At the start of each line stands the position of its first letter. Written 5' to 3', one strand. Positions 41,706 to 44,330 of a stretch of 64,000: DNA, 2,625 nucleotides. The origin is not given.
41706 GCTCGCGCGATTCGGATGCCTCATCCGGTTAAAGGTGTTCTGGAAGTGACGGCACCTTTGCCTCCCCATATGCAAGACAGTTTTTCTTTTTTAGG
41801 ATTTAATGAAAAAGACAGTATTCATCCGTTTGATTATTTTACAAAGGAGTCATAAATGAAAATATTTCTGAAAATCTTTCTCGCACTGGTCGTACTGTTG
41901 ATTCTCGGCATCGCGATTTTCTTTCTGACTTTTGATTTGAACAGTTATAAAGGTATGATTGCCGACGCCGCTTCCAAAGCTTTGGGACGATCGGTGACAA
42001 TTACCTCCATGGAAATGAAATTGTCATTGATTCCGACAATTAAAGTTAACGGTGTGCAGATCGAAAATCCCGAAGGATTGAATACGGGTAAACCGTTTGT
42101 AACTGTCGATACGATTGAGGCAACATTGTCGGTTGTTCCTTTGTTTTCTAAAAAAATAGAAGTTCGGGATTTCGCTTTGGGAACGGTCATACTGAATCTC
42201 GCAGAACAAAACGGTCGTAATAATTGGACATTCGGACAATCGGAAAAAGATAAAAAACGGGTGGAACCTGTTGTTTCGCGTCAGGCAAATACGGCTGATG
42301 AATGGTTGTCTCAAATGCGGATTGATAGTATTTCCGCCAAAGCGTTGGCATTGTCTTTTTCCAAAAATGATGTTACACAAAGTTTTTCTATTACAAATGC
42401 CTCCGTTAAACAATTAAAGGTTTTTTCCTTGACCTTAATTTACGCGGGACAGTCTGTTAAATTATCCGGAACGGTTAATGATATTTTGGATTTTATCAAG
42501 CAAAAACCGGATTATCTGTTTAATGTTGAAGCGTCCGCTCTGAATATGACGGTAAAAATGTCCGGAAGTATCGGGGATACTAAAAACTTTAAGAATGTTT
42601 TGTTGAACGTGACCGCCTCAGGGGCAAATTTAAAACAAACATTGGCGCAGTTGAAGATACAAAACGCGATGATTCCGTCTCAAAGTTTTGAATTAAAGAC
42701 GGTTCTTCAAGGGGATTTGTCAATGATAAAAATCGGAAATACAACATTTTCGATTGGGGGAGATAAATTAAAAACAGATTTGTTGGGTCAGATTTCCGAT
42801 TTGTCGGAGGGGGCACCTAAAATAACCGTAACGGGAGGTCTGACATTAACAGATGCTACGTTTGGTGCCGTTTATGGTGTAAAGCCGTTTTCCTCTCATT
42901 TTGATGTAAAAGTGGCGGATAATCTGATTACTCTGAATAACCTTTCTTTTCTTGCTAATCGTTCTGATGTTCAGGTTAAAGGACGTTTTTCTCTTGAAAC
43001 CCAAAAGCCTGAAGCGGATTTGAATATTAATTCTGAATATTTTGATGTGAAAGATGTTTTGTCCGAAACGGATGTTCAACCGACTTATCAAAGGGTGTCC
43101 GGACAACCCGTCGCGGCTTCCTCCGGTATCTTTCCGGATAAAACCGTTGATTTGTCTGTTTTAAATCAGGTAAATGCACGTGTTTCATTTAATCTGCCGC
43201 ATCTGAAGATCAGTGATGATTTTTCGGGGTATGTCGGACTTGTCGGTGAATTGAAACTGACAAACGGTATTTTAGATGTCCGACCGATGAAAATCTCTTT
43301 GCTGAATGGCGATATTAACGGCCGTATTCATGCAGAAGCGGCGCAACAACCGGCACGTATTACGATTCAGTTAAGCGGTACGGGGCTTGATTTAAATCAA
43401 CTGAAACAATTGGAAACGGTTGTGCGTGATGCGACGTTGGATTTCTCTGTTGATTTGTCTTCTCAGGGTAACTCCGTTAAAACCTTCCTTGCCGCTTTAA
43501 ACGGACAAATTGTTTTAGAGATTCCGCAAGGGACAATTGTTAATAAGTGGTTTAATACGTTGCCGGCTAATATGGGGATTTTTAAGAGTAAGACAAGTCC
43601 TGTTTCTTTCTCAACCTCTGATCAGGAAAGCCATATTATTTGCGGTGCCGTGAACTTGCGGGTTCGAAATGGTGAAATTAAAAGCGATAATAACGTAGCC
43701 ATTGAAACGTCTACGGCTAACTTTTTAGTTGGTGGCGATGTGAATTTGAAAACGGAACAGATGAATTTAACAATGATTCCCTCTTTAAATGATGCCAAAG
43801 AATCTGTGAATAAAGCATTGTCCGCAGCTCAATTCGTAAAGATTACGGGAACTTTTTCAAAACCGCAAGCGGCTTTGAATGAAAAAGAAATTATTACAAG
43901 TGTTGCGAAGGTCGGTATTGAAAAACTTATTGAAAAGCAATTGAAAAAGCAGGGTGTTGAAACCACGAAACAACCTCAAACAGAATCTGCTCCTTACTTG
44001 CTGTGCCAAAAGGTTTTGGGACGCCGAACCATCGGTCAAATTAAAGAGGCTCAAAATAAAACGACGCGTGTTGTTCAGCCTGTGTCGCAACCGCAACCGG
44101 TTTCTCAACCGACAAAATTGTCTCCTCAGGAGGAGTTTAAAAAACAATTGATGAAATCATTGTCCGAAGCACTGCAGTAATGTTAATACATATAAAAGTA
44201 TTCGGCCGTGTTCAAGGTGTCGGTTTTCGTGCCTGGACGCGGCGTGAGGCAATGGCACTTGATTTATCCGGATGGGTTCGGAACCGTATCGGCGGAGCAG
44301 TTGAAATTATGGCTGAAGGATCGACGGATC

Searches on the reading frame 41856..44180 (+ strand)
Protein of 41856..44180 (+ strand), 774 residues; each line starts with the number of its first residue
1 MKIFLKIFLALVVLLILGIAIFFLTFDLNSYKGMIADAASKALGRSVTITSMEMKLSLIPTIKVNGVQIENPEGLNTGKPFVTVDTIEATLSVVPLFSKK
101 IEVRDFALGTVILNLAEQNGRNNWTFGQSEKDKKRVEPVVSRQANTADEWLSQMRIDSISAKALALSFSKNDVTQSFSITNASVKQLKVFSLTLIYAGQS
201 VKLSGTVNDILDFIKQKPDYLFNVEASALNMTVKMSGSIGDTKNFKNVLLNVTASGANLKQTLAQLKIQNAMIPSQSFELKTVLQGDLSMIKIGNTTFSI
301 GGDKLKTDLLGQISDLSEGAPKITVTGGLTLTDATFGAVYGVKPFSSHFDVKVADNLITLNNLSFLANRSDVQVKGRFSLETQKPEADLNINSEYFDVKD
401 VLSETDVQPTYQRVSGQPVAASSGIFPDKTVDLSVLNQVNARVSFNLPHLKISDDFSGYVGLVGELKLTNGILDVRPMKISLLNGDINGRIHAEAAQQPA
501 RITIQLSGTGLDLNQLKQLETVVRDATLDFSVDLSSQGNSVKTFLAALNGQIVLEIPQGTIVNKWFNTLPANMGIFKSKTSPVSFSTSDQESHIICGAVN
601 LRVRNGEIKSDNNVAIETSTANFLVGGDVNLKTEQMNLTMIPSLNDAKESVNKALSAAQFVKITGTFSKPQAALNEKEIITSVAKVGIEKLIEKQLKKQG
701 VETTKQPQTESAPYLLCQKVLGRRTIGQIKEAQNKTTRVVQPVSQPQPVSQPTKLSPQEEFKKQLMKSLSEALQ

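Call 32: find_encoding_contigs(protein=window:41856-44180:+, flank=10000, max_places=1)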
Protein window:41856-44180:+ (774 aa): 3 contigs read that carry it; 1 place shown.
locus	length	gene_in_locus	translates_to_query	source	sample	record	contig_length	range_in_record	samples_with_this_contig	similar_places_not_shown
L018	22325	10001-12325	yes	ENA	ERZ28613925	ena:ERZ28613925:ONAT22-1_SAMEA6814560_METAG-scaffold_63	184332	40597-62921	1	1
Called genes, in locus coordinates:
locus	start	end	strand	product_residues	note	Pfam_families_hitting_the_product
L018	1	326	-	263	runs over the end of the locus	PF01066:CDP-OH_P_transf, PF08009:CDP-OH_P_tran_2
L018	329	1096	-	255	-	PF02666:PS_Dcarbxylase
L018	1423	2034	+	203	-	PF01612:DNA_pol_A_exo1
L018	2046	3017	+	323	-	PF01380:SIS, PF00571:CBS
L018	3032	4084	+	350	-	PF06835:LptC (weak), PF03968:LptD_N, PF13100:OstA_2 (weak)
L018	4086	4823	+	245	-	PF00005:ABC_tran, PF13304:AAA_21 (faint)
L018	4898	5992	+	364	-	PF00365:PFK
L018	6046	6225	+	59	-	PF04325:DUF465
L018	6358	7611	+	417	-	PF07690:MFS_1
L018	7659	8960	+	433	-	PF05496:RuvB_N, PF00004:AAA, PF07728:AAA_5 (faint), PF13173:AAA_14 (faint), PF13238:AAA_18 (faint), PF16193:AAA_assoc_2, PF12002:MgsA_C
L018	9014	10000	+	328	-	PF01479:S4 (weak), PF00849:PseudoU_synth_2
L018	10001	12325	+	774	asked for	-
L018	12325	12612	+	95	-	PF00708:Acylphosphatase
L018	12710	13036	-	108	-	-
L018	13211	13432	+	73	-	PF01176:eIF-1a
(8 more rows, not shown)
